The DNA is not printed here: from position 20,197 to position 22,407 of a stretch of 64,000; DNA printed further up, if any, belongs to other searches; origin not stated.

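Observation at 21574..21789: Intergenic-type AAATTT-box repeat inserted in frame inside the M3 peptidase PepF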

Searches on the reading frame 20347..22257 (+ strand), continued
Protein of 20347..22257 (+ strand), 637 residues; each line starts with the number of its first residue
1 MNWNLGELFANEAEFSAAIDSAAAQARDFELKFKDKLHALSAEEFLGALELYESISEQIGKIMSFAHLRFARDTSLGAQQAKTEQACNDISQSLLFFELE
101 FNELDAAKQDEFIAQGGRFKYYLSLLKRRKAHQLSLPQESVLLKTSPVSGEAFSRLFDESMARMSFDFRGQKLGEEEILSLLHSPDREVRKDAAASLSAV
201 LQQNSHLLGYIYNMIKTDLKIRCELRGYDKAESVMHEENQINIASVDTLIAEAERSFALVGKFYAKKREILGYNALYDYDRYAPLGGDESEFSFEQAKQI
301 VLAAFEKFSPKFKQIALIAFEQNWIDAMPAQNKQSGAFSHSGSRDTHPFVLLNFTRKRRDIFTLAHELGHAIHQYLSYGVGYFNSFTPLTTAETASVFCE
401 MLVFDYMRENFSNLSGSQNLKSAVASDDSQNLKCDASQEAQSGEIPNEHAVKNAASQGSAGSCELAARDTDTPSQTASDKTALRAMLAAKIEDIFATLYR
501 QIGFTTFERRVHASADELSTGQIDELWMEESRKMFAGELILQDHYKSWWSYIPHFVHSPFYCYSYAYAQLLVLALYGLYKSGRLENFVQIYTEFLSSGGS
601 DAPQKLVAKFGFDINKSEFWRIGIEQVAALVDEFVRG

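Call 34: find_encoding_contigs(protein=P0121, flank=3000, max_places=3)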
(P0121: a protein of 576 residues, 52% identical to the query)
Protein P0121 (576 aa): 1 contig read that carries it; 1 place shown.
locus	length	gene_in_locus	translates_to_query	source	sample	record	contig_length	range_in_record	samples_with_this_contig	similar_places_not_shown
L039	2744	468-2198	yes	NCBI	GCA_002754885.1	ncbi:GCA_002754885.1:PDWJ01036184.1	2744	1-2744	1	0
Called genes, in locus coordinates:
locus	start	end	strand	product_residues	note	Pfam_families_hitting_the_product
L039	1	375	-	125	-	?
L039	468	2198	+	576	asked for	PF08439:Peptidase_M3_N, PF01432:Peptidase_M3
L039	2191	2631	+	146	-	-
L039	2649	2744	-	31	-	?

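Call 35: find_homologous_proteins(query=P0121)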
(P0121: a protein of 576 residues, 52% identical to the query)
Query P0121 (576 aa): 8000 proteins with E <= 0.001 among 8000 candidates; the best 120 are listed.
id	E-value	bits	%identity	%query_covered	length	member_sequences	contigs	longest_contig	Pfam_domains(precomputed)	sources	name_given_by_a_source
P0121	0.0e+0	1295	100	100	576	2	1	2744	PF08439.16,PF01432.27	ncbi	-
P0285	0.0e+0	1082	82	100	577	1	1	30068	PF08439.16,PF01432.27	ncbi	-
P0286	2.7e-286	969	74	100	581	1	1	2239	PF08439.16,PF01432.27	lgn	-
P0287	4.4e-282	955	73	100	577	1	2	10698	PF08439.16,PF01432.27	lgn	-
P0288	9.1e-264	894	68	100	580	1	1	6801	PF08439.16,PF01432.27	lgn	-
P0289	8.2e-260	881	67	99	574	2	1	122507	PF08439.16,PF01432.27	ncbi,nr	ncbi:MAG: oligoendopeptidase F [Proteobacteria bacterium]|nr:MAG: oligoendopeptidase F [Pseudomonado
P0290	4.2e-256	869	66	100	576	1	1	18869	PF08439.16,PF01432.27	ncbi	-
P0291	1.2e-250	851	65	100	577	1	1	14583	PF08439.16,PF01432.27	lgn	-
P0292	2.6e-247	840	66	99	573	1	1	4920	PF08439.16,PF06114.20,PF01432.27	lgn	-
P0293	1.1e-243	828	64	99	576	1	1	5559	PF08439.16,PF01432.27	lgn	-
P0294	2.8e-243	827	64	99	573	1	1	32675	PF08439.16,PF01432.27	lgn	-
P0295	1.7e-242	824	64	99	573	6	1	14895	PF08439.16,PF01432.27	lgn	-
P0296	1.8e-241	821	65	99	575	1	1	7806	PF08439.16,PF01432.27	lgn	-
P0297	1.0e-240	818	62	100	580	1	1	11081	PF08439.16,PF01432.27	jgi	jgi:oligoendopeptidase F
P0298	1.8e-239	814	63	99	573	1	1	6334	PF08439.16,PF01432.27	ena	-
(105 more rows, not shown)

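Call 42: predict_structure(alignment_id=A3)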
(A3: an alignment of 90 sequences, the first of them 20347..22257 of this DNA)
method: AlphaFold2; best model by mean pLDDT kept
length: 637 residues; sequences in the alignment: 90
mean_pLDDT: 90.5   pTM: 0.89
mean pLDDT of the five models: 90.5, 90.0, 89.9, 89.1, 89.1
residues with pLDDT >= 90: 547; 70-90: 29; 50-70: 10; < 50: 51
segments of 3 or more residues with pLDDT < 50: 422-471
pLDDT, mean of each block of 10 residues (from residue 1): 85 97 98 98 98 97 97 95 94 96 98 97 97 95 91 96 97 96 97 98 98 98 97 96 98 98 98 98 85 97 98 98 95 95 92 96 98 96 94 98 97 71 43 30 27 29 38 69 94 98 98 97 98 97 97 97 98 98 97 97 97 98 98 96
secondary structure, 60 per line:
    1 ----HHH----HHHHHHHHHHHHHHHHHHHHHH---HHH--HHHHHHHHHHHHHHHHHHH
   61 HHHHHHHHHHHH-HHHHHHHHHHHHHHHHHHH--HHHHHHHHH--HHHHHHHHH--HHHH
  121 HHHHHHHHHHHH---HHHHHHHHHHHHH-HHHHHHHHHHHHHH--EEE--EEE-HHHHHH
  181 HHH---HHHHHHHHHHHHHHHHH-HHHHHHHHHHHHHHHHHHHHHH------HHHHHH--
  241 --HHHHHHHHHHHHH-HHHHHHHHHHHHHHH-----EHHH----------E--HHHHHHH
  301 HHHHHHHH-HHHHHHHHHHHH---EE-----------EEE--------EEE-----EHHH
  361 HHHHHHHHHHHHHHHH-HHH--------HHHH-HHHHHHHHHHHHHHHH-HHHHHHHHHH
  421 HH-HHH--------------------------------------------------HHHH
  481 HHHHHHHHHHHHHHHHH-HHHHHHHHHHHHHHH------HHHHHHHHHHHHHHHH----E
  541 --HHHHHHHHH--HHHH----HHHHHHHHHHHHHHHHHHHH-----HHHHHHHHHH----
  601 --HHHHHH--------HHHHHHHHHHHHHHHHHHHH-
elements in order: H12-33 H42-72 H74-92 H95-103 H106-114 H117-132 H136-148 H150-163 E166-168 E171-173 H175-183 H187-203 H205-226 H233-238 H243-255 H257-271 H294-308 H310-321 E338-340 E349-351 H358-376 H389-392 H394-409 H411-422 H477-497 H499-513 H520-535 H543-551 H554-557 H562-581 H587-596 H603-608 H617-636

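Call 65: fold_search(model_id=the predicted structure, library=pdb)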
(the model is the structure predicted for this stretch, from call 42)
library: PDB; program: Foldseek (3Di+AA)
matches with E <= 10: 241; with E <= 0.001: 224
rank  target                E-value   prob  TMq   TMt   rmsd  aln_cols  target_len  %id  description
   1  3ce2                  7.9e-26  1.00  0.77  0.82   4.5       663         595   21  Crystal structure of putative peptidase from Chlamydophila abortus (released 2008-03-18)
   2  2qr4_A                2.3e-17  1.00  0.65  0.77   6.2       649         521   19  Crystal structure of oligoendopeptidase-F from Enterococcus faecium (released 2007-08-14)
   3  2qr4_B                1.4e-16  1.00  0.64  0.79   5.1       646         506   18  Crystal structure of oligoendopeptidase-F from Enterococcus faecium (released 2007-08-14)
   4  2h1n_A                1.9e-15  1.00  0.66  0.73   5.5       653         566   15  3.0 A X-ray structure of putative oligoendopeptidase F: crystals grown by vapor diffusion technique (released 2006-06-13)
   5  3ahm_B                2.3e-15  1.00  0.66  0.74   5.4       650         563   15  Pz peptidase a (released 2010-08-25)
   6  2h1j_A                3.1e-15  1.00  0.65  0.73   5.5       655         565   14  3.1 A X-ray structure of putative Oligoendopeptidase F: Crystals grown by microfluidic seeding (released 2006-06-13)
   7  3ahm_A                3.4e-15  1.00  0.67  0.75   5.4       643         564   14  Pz peptidase a (released 2010-08-25)
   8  3aho_B                5.2e-15  1.00  0.67  0.75   5.3       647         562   14  PZ PEPTIDASE A with inhibitor 2 (released 2010-09-01)
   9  2h1j_B                1.2e-14  1.00  0.66  0.73   5.4       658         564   14  3.1 A X-ray structure of putative Oligoendopeptidase F: Crystals grown by microfluidic seeding (released 2006-06-13)
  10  3sks                  3.6e-13  1.00  0.64  0.73   5.6       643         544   14  Crystal structure of a putative oligoendopeptidase F from Bacillus anthracis str. Ames (released 2011-07-06)
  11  9d32_A                4.3e-08  1.00  0.57  0.62   7.9       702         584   10  Structure of the HKU5 RBD bound to the P. abramus ACE2 receptor (released 2025-02-19)
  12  7w6u_A                7.8e-08  1.00  0.58  0.61   6.9       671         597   13  Structure of SARS-CoV-2 spike receptor-binding domain complexed with its receptor equine ACE2 (released 2022-06-08)
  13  7c8d_A                8.1e-08  1.00  0.59  0.63   6.8       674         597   12  Cryo-EM structure of cat ACE2 and SARS-CoV-2 RBD (released 2020-09-02)
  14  9e0i_A                1.0e-07  1.00  0.56  0.60   8.2       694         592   12  Structure of the HKU5-19s RBD bound to the Bos taurus ACE2 receptor (released 2025-02-19)
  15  7dhx_A                1.1e-07  1.00  0.56  0.60   8.1       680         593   12  Crystal structure of SARS-CoV-2 RBD binding to pangolin ACE2 (released 2021-09-29)
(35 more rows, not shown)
